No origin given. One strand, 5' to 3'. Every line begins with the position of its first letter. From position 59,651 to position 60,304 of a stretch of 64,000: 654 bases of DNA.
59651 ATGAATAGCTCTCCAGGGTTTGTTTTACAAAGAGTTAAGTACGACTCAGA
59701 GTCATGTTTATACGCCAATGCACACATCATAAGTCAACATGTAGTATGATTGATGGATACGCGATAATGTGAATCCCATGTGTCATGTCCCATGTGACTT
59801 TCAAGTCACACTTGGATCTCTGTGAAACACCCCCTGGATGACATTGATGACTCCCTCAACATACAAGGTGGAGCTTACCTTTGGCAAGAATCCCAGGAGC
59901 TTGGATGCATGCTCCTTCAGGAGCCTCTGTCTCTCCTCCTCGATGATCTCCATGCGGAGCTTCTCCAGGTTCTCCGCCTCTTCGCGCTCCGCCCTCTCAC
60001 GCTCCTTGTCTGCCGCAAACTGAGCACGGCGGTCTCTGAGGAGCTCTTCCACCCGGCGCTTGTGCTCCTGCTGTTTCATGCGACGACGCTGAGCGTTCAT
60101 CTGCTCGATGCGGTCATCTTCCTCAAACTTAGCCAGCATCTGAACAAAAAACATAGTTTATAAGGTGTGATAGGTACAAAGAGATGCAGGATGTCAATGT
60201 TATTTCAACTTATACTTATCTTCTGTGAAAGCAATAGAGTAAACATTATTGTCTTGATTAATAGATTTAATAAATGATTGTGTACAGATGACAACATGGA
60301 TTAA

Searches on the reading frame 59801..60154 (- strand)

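Call 56: search_protein_families(library=pfam, proteins=[window:59801-60154:-], max_evalue=0.1)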
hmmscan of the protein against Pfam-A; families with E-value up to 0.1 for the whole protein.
window:59801-60154:- (117 aa): 1 family
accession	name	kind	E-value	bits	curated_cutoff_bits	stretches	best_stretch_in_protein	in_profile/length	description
PF13868.11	TPH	-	1.5e-22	80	27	1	2-92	262-352/352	Trichohyalin-plectin-homology domain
